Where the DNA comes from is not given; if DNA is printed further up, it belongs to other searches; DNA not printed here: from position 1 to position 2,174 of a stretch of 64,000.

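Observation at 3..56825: Shared Gly-rich repeat module in the VirB10 N-terminal region (3..1000) and at the C-terminus of the giant VirB6 (53733..53900)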

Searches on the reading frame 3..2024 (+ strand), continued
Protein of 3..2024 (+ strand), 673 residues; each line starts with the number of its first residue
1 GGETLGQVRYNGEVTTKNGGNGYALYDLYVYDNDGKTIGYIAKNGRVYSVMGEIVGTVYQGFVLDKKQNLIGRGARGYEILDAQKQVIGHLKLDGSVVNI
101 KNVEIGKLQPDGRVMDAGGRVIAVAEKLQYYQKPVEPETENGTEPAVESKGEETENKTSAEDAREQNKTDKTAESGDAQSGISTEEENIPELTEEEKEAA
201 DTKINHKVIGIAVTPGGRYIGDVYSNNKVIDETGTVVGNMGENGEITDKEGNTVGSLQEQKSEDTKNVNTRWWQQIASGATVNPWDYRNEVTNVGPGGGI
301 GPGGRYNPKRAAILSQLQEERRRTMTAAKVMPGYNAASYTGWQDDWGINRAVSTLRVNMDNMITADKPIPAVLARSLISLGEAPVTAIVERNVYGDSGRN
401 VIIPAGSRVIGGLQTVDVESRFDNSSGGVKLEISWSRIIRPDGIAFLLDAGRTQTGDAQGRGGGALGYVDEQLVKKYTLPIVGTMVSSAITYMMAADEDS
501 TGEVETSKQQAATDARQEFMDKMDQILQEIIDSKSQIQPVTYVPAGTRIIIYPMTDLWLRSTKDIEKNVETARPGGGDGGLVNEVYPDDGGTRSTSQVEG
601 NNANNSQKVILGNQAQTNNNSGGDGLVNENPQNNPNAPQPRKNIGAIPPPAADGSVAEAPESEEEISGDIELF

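Call 48: predict_structure(alignment_id=A5)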
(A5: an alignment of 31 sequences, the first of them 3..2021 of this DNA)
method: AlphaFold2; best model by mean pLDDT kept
length: 673 residues; sequences in the alignment: 31
mean_pLDDT: 61.9   pTM: 0.31
mean pLDDT of the five models: 61.9, 60.5, 59.3, 58.8, 53.5
residues with pLDDT >= 90: 96; 70-90: 175; 50-70: 146; < 50: 256
segments of 3 or more residues with pLDDT < 50: 140-190, 261-306, 326-337, 341-359, 422-424, 478-480, 497-505, 570-647, 653-673
pLDDT, mean of each block of 10 residues (from residue 1): 58 65 72 90 87 89 90 85 91 92 93 93 88 68 41 36 34 34 37 77 81 88 92 90 89 85 41 44 37 34 47 68 50 48 47 41 71 75 82 73 85 65 53 82 74 74 61 50 56 49 52 74 72 56 79 70 52 38 29 29 29 29 30 37 41 47 38 34
secondary structure, 60 per line:
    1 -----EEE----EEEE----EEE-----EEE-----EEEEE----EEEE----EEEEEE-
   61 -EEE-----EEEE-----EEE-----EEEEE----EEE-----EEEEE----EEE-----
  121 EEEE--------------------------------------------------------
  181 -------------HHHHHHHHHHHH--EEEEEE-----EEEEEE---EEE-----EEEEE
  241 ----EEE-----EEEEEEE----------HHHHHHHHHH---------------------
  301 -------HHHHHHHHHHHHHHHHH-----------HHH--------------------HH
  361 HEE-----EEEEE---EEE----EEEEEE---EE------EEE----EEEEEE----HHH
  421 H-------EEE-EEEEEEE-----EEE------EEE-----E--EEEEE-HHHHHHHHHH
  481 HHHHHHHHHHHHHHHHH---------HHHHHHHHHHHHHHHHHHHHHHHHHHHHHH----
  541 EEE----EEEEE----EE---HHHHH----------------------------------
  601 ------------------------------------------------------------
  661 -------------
elements in order (helices of 4 or more, strands of 3 or more residues): E6-8 E13-16 E21-23 E29-31 E37-41 E46-49 E54-59 E62-64 E70-73 E79-81 E87-91 E96-98 E104-108 E113-115 E121-124 H194-205 E208-213 E219-224 E228-230 E236-240 E245-247 E253-259 H270-279 H308-324 E369-373 E377-379 E384-389 E401-403 E408-413 H418-421 E429-431 E433-439 E445-447 E454-456 E465-469 H471-497 H507-536 E541-543 E548-552 H562-566

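Call 58: find_encoding_contigs(protein=P0005, flank=10000, max_places=3)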
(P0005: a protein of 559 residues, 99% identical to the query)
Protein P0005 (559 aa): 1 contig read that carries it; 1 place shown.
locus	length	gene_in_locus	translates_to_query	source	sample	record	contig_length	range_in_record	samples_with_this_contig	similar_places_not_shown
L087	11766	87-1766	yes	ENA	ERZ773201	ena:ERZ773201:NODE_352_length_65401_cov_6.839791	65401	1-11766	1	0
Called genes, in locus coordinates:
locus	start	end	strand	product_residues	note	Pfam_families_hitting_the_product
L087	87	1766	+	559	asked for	PF03743:TrbI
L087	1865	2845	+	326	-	PF00437:T2SSE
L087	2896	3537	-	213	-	PF03193:RsgA_GTPase (weak), PF00009:GTP_EFTU (faint), PF00350:Dynamin_N (faint), PF01926:MMR_HSR1, PF02421:FeoB_N (weak)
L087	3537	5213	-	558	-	PF14849:YidC_periplas, PF02096:60KD_IMP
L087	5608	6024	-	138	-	PF00825:Ribonuclease_P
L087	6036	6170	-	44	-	PF00468:Ribosomal_L34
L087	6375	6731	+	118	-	-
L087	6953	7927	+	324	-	PF01210:NAD_Gly3P_dh_N, PF07479:NAD_Gly3P_dh_C, PF20618:GPD_NAD_C_bact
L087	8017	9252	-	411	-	PF02463:SMC_N, PF13175:AAA_15, PF13476:AAA_23, PF13304:AAA_21 (faint)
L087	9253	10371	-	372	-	PF00712:DNA_pol3_beta, PF02767:DNA_pol3_beta_2, PF02768:DNA_pol3_beta_3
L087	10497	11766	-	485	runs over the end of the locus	PF11638:DnaA_N, PF00308:Bac_DnaA, PF22688:Hda_lid (faint), PF08299:Bac_DnaA_C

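Call 74: search_solved_structures(query=L007:1780-7686:+, max_evalue=0.01)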
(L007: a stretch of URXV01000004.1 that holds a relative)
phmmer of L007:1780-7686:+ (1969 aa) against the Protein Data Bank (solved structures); distinct sequences matched with E-value up to 0.01: 1.
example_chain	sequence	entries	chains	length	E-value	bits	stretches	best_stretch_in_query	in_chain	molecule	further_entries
8cp6_B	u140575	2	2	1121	0.0067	16.4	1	466-637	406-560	Toxin protein Tse5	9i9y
